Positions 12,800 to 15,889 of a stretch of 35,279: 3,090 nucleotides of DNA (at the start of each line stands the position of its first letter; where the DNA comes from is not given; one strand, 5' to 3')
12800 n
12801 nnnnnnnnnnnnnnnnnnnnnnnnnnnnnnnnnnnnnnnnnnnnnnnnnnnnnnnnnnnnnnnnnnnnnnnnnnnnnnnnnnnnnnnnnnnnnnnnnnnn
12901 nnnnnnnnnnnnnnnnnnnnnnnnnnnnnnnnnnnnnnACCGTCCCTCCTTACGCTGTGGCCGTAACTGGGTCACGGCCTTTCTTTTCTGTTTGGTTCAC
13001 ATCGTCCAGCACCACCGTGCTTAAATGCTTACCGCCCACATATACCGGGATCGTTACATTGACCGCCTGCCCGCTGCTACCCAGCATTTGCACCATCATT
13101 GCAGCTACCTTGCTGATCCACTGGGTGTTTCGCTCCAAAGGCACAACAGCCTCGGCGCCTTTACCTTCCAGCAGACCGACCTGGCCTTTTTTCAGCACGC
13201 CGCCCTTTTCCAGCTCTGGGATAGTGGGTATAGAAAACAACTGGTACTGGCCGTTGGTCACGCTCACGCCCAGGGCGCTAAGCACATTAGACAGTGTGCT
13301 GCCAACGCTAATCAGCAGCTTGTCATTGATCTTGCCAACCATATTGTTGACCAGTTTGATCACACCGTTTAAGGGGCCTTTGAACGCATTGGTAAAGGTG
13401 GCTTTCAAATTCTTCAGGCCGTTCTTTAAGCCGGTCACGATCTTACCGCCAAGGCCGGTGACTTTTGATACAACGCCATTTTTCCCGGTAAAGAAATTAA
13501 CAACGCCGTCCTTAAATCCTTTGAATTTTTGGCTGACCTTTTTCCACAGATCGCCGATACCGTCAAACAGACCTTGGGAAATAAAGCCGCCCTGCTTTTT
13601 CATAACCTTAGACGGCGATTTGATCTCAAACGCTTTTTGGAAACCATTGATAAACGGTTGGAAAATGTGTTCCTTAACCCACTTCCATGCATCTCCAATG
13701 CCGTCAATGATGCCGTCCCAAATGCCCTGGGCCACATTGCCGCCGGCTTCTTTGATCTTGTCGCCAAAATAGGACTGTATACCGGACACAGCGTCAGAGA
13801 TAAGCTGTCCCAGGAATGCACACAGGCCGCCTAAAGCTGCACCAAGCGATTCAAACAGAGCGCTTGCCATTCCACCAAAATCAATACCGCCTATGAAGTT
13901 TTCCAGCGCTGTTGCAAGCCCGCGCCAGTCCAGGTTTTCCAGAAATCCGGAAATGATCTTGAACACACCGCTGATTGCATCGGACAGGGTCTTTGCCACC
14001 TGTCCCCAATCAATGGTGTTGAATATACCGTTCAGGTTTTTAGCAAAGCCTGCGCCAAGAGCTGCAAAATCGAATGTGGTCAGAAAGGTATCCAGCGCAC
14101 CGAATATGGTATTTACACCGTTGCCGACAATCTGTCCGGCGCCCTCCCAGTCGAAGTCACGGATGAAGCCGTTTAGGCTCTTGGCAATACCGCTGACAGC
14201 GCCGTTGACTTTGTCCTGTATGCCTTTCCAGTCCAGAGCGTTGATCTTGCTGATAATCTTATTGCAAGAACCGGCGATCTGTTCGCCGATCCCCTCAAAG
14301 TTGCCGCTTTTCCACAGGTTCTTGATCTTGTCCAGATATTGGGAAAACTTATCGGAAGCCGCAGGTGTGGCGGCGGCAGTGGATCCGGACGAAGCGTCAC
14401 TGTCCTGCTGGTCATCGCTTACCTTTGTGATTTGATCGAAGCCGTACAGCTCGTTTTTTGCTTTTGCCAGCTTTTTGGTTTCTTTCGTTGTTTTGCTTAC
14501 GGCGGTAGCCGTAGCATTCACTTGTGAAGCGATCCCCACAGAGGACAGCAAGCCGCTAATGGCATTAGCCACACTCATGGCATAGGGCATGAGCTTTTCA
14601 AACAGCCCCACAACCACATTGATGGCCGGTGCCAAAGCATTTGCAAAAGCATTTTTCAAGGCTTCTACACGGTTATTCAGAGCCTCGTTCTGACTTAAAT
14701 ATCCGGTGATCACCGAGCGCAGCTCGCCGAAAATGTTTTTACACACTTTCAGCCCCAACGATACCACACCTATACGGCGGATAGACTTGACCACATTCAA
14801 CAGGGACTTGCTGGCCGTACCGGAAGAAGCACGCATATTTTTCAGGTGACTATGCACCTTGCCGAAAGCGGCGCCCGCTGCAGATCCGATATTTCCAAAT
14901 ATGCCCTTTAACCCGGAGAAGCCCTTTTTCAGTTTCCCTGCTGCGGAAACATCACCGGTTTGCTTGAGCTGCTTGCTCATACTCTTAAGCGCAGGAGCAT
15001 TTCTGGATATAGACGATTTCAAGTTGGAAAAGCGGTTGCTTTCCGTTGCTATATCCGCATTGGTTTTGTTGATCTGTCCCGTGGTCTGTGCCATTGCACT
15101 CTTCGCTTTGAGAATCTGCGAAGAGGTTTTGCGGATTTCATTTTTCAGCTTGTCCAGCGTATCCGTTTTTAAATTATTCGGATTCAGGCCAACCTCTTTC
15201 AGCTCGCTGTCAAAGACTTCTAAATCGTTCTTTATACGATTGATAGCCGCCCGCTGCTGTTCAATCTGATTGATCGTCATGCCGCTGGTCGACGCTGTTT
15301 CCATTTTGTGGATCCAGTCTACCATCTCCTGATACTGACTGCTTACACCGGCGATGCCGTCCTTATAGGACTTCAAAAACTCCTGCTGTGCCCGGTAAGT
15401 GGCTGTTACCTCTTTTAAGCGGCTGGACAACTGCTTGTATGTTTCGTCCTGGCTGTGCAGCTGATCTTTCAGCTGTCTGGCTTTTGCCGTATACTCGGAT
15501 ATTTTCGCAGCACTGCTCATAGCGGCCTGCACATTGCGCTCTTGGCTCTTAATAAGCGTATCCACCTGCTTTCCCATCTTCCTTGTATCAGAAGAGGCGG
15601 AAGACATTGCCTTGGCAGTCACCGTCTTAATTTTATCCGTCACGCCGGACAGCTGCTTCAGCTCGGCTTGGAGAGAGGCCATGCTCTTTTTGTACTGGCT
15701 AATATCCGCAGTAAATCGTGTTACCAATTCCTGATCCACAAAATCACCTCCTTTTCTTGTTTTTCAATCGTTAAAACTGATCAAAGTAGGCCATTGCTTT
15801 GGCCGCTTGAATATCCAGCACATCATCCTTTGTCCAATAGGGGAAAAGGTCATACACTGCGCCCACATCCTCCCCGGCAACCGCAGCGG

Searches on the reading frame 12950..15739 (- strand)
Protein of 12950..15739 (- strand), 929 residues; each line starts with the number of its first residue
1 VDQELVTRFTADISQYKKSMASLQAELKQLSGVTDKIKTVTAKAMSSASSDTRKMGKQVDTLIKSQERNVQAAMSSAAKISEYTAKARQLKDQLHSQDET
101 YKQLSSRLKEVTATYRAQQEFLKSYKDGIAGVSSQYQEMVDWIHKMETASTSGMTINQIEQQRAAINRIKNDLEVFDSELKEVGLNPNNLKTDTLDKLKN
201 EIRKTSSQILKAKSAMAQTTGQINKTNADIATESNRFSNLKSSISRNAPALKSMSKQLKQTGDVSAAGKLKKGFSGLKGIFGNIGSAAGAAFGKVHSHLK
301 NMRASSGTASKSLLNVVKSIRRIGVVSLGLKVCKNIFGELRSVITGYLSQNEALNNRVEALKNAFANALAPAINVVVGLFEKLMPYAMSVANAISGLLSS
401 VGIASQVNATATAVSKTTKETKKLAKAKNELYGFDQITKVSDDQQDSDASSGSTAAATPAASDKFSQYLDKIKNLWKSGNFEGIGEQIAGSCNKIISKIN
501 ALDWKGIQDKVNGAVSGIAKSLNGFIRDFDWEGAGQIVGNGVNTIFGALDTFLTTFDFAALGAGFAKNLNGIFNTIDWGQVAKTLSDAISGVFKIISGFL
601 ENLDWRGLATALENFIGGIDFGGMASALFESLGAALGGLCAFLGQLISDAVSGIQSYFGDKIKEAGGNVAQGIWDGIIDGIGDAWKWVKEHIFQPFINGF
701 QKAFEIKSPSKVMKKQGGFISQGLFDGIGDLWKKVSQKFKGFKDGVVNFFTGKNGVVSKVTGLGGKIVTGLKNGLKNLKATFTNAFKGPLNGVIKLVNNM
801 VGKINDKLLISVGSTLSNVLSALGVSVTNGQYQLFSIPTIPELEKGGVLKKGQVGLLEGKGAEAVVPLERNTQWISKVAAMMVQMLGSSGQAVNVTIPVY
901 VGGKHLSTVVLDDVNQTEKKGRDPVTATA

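Call 45: search_protein_families(library=phrogs, proteins=[window:12950-15739:-], max_evalue=0.00001)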
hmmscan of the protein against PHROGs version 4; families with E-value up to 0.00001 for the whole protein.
window:12950-15739:- (929 aa): 9 families
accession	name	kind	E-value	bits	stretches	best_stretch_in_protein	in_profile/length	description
phrog_1535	-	tail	3.6e-79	268.1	2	2-614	4-713/1152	tail length tape measure protein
phrog_167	-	tail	1.4e-17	63.8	2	226-805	543-1004/1555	tail length tape measure protein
phrog_1272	-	tail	5.2e-17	61.9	1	660-728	1436-1504/1606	tail length tape measure protein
phrog_5493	-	tail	8.1e-15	55.2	1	10-751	420-1032/1102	tail length tape measure protein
phrog_28918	-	unknown function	8.5e-12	44.5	1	415-655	378-635/1445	-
phrog_1204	-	tail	3.3e-10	39.5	0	701-743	1329-1371/1483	tail protein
phrog_58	-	tail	4.8e-10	39.4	1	17-728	154-982/1544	tail length tape measure protein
phrog_8462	-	tail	2.1e-09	37.7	1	462-897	343-644/672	tail length tape measure protein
phrog_5448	-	tail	2.9e-07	28.8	1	444-818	1482-1886/3103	tail length tape measure protein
